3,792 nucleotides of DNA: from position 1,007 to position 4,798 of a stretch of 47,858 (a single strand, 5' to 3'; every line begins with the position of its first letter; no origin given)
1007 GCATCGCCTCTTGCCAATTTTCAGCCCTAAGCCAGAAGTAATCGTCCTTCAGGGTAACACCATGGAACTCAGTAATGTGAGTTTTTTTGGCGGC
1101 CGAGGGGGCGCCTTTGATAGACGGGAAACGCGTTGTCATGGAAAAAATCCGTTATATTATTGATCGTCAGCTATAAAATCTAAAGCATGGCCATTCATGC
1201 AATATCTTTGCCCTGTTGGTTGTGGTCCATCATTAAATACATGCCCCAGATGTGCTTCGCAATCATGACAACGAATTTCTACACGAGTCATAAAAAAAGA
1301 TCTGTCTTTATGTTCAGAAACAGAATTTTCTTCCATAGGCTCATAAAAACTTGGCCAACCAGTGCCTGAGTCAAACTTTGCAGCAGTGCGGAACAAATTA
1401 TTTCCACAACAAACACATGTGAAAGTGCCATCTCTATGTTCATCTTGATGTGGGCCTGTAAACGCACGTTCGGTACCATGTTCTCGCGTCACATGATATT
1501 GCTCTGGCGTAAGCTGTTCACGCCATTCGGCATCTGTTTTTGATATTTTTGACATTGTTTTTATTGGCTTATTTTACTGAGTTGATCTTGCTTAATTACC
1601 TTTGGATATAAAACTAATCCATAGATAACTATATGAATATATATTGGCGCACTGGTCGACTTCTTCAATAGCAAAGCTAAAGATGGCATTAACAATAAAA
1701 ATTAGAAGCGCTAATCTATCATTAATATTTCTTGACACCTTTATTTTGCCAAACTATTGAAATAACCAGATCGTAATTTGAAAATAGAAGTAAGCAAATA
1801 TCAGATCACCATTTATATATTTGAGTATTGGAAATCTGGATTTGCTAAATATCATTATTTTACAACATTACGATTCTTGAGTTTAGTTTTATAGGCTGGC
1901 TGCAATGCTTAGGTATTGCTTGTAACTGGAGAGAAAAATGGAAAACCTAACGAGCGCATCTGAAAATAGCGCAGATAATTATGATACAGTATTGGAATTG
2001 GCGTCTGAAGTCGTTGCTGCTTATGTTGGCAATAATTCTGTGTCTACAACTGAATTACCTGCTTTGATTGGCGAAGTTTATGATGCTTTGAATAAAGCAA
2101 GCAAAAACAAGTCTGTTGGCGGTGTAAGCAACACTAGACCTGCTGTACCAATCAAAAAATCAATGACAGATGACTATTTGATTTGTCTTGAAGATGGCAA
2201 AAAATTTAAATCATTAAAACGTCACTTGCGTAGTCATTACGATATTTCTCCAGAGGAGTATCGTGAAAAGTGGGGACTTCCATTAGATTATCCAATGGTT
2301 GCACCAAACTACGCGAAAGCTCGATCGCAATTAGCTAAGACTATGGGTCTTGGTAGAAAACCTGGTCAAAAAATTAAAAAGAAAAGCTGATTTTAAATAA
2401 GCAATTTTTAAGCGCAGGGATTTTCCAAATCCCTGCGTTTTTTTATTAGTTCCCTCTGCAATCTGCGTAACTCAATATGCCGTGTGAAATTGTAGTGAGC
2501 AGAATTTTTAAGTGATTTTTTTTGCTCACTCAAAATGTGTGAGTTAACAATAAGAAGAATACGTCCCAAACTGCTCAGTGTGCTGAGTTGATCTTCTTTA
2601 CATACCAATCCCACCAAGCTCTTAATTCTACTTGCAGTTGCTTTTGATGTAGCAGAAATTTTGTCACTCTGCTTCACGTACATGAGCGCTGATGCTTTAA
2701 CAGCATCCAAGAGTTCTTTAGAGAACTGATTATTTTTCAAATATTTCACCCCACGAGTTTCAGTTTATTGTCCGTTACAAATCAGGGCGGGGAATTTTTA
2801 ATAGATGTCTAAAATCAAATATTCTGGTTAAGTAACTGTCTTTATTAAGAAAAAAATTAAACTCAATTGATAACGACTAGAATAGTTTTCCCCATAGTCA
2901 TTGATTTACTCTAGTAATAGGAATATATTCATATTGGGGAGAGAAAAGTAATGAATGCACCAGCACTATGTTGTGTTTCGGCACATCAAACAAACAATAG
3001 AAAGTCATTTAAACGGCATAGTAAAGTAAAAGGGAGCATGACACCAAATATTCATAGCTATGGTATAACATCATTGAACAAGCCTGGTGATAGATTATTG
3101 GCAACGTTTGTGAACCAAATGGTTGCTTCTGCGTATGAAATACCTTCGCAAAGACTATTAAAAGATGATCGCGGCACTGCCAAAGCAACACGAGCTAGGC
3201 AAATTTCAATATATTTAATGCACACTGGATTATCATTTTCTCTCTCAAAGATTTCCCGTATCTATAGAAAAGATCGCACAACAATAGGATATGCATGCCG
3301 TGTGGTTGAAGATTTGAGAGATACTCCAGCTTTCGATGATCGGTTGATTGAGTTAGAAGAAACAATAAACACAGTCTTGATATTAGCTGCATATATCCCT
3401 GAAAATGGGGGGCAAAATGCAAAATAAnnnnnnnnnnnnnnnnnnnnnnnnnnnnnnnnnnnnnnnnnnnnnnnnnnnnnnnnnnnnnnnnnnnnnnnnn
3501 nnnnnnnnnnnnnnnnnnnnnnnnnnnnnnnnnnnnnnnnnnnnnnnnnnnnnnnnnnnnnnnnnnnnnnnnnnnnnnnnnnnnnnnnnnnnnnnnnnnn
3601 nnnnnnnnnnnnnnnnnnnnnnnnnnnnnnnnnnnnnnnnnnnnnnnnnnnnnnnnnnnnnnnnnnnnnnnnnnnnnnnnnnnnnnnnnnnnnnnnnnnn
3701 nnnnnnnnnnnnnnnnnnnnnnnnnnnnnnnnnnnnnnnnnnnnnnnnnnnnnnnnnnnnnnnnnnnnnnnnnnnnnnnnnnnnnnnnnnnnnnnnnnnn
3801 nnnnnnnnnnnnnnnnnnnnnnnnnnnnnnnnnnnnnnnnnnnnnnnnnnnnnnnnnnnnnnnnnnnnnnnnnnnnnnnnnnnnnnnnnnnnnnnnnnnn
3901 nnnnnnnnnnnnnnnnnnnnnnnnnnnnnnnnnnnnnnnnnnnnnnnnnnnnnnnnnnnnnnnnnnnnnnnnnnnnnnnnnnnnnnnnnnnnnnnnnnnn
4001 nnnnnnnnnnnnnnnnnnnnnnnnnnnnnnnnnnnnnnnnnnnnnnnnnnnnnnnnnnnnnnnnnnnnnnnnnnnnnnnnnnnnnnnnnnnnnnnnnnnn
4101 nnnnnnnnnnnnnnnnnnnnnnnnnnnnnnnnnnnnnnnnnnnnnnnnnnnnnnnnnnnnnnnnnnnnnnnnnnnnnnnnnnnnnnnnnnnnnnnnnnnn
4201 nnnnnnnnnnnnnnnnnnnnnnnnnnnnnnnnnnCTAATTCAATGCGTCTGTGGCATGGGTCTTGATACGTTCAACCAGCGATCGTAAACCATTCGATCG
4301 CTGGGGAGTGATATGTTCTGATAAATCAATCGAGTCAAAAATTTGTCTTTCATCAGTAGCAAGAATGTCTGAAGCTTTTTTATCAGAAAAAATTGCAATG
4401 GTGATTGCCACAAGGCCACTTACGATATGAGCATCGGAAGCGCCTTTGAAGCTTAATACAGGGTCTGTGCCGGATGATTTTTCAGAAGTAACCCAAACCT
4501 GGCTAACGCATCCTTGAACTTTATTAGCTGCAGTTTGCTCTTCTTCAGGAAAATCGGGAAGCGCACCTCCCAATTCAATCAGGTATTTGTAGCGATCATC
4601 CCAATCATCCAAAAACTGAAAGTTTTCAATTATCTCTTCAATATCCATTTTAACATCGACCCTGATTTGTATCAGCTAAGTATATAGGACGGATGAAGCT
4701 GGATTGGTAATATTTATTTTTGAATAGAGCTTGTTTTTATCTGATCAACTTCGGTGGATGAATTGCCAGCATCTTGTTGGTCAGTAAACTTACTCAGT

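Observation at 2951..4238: Overlapping gene pair that looks like a split GafA (GafY/GafZ-type) master activator/anti-terminator of the GTA, encoded 10 kb from the cluster next to mucR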

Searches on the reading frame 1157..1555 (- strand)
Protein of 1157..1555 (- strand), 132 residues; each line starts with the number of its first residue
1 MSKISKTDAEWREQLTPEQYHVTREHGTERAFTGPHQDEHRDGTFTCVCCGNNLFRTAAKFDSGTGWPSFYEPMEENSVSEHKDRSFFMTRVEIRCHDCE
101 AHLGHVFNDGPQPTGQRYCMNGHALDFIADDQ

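Call 3: search_protein_families(library=pfam, proteins=[window:1157-1555:-], max_evalue=1)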
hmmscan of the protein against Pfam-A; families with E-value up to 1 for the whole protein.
window:1157-1555:- (132 aa): 4 families
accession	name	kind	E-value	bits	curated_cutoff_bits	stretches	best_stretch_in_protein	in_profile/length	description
PF01641.26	SelR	-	4.1e-51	172.2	24.9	1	15-128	1-115/116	SelR domain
PF24046.1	At4g08330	-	0.001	19.6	27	1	82-114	67-99/129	At4g08330 beta-tent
PF03226.21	Yippee-Mis18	-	0.033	14.8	26.6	1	45-117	3-80/108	Yippee zinc-binding/DNA-binding /Mis18, centromere assembly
PF25206.1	DUF7836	-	0.11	12.7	26.7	0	91-125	5-39/59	Domain of unknown function (DUF7836)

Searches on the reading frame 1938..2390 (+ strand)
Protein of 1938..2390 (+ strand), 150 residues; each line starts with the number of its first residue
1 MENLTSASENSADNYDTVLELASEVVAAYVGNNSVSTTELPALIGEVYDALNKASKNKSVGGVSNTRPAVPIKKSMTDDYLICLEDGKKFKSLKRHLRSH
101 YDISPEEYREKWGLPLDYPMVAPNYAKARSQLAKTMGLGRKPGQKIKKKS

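Call 3: search_protein_families(library=pfam, proteins=[window:1938-2390:+], max_evalue=1)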
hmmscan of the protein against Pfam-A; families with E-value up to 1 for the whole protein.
window:1938-2390:+ (150 aa): 4 families
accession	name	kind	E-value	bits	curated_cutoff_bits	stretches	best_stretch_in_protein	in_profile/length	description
PF05443.17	ROS_MUCR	-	4.5e-49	166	25.4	1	18-139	2-123/123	ROS/MUCR transcriptional regulator protein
PF16278.11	zf-C2HE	-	0.026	15.3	30.1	1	77-101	34-61/63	C2HE / C2H2 / C2HC zinc-binding finger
PF07130.17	YebG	-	0.048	14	27.5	1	2-34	15-46/74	YebG protein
PF10212.14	PPP1R21_helical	-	0.25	11.5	25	0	10-58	142-191/252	Protein phosphatase 1 regulatory subunit 21, six-helix bundle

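Call 4: search_protein_families(library=ncbifam, proteins=[window:1938-2390:+], max_evalue=1)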
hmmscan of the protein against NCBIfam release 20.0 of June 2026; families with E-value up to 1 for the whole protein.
window:1938-2390:+ (150 aa): 0 families

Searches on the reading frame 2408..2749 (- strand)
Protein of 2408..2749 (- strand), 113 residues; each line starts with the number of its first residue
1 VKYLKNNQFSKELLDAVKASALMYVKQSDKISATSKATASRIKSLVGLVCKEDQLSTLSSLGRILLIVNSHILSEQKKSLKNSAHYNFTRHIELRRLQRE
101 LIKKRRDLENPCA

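Call 3: search_protein_families(library=pfam, proteins=[window:2408-2749:-], max_evalue=1)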
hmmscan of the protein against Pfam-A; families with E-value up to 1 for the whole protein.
window:2408-2749:- (113 aa): 2 families
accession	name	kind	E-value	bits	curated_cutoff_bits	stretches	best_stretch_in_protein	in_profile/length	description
PF06015.17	Chordopox_A30L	-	0.00095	19.4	25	1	53-96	24-67/71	Chordopoxvirus A30L protein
PF12792.12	CSS-motif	-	0.0027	17.5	23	1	18-76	6-64/209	CSS motif domain associated with EAL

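Call 4: search_protein_families(library=ncbifam, proteins=[window:2408-2749:-], max_evalue=1)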
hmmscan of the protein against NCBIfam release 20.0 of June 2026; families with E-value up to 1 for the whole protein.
window:2408-2749:- (113 aa): 1 family
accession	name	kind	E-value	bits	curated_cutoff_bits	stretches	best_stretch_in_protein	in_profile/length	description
TIGR03527.1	selenium_YedF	equivalog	0.0092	15.8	110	1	1-88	42-129/194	sulfurtransferase-like selenium metabolism protein YedF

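Call 78: search_protein_families(library=ncbifam, proteins=[window:2408-2749:-], max_evalue=1)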
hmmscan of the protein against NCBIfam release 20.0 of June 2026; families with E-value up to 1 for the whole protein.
window:2408-2749:- (113 aa): 1 family
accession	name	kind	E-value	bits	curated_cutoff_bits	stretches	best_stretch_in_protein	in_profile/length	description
TIGR03527.1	selenium_YedF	equivalog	0.0092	15.8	110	1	1-88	42-129/194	sulfurtransferase-like selenium metabolism protein YedF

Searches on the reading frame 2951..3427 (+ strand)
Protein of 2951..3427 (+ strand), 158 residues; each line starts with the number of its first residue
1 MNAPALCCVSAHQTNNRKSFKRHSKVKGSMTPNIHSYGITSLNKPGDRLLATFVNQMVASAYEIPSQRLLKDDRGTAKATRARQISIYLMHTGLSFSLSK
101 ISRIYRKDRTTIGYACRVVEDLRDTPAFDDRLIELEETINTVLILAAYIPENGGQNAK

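Call 3: search_protein_families(library=pfam, proteins=[window:2951-3427:+], max_evalue=1)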
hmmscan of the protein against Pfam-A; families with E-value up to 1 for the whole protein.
window:2951-3427:+ (158 aa): 1 family
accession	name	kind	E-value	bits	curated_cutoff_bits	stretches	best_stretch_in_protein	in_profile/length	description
PF08299.17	Bac_DnaA_C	-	4.7e-11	43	31.5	1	54-118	4-68/69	Bacterial dnaA protein helix-turn-helix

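Call 4: search_protein_families(library=ncbifam, proteins=[window:2951-3427:+], max_evalue=1)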
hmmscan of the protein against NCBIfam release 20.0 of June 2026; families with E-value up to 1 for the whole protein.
window:2951-3427:+ (158 aa): 6 families
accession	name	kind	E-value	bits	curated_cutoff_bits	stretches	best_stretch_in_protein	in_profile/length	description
NF004688.0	PRK06030.1-3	equivalog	3.7e-23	81.9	136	1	46-140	18-112/123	hypothetical protein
NF004687.0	PRK06030.1-2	equivalog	1.2e-14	54.7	181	1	53-141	41-129/140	hypothetical protein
NF004686.0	PRK06030.1-1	equivalog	3.8e-13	49.6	148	1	57-141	58-142/151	hypothetical protein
TIGR00362.1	DnaA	equivalog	1.8e-10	40.5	343.9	1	53-125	350-422/437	chromosomal replication initiator protein DnaA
NF001154.0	PRK00149.3-3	equivalog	3.2e-06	26.4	410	1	56-141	373-460/462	chromosomal replication initiator protein DnaA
NF009087.0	PRK12422.1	equivalog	0.0051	16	657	1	52-121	355-423/455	chromosomal replication initiator protein DnaA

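Call 14: search_solved_structures(query=window:2951-3427:+, max_evalue=1, show_alignments=2)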
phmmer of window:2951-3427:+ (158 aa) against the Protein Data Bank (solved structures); distinct sequences matched with E-value up to 1: 4.
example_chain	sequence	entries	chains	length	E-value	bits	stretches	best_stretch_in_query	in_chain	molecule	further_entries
2hcb_A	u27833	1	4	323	1.8e-05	28.1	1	46-123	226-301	Chromosomal replication initiator protein dnaA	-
1l8q_A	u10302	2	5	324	1.8e-05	28.1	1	46-123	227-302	Chromosomal replication initiator protein dnaA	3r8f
3pvp_A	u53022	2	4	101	0.00084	22.7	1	70-135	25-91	Chromosomal replication initiator protein dnaA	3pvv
1j1v_A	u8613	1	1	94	0.0012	22.1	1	54-125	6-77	Chromosomal replication initiator protein dnaA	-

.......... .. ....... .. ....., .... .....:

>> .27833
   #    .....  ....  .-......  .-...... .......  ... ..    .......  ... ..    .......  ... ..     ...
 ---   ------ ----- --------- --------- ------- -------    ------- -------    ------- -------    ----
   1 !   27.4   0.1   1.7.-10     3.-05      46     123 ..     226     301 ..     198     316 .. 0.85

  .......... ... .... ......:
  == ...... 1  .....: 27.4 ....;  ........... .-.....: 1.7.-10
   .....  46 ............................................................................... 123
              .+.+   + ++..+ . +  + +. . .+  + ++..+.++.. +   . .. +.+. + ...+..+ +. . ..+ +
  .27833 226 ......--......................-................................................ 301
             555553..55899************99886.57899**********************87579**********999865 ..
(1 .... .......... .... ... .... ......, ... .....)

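Call 55: find_homologous_proteins(query=window:2951-3427:+, max_evalue=0.001)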
Query window:2951-3427:+ (158 aa): 45 proteins with E <= 0.001 among 54 candidates.
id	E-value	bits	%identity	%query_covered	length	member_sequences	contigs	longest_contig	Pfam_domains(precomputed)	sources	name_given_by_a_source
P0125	1.5e-98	345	100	100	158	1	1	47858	PF08299.18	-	-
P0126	4.8e-67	242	74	100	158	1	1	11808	PF08299.18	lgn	-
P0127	2.8e-64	233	69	100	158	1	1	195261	PF08299.18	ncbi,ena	-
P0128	6.0e-60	219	66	100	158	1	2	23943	PF08299.18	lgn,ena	-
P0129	6.8e-59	216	63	100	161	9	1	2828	PF08299.18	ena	-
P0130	3.3e-58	214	64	100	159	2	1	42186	PF08299.18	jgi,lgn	-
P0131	4.0e-58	213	65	100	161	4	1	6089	PF08299.18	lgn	-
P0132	2.4e-57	211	65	96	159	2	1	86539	PF08299.18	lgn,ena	-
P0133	7.8e-55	203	61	100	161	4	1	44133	PF08299.18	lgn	-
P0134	3.4e-54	201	78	75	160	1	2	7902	PF08299.18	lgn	-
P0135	1.2e-53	199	61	100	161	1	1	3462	PF08299.18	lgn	-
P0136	5.2e-53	197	65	95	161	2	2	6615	PF08299.18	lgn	-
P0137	6.0e-53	197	62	100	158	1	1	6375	PF08299.18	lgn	-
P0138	5.1e-52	194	62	100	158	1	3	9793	PF08299.18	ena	-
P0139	7.8e-52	193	75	77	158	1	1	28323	PF08299.18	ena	-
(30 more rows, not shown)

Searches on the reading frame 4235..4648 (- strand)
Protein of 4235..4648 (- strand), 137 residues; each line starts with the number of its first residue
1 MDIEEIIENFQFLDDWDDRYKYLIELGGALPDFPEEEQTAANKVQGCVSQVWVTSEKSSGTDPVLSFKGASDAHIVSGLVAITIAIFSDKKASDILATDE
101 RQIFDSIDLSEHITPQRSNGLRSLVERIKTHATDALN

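Call 3: search_protein_families(library=pfam, proteins=[window:4235-4648:-], max_evalue=1)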
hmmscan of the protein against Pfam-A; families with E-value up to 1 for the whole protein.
window:4235-4648:- (137 aa): 1 family
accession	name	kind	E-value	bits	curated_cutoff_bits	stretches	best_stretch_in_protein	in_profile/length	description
PF02657.20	SufE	-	4.3e-43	146.4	27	1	7-130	1-120/121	Fe-S metabolism associated domain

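Call 4: search_protein_families(library=ncbifam, proteins=[window:4235-4648:-], max_evalue=1)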
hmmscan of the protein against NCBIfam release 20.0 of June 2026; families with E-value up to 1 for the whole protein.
window:4235-4648:- (137 aa): 3 families
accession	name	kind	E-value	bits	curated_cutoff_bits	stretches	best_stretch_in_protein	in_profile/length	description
NF006792.0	PRK09296.1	equivalog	2.7e-35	121.1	160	1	2-133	6-135/138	cysteine desulfuration protein SufE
TIGR03391.1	FeS_syn_CsdE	equivalog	3.6e-24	85.3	136.4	1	4-131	13-138/139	cysteine desulfurase sulfur acceptor subunit CsdE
NF011594.0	PRK15019.1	equivalog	2.2e-20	73.5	252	1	6-131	20-143/147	cysteine desulfurase sulfur acceptor subunit CsdE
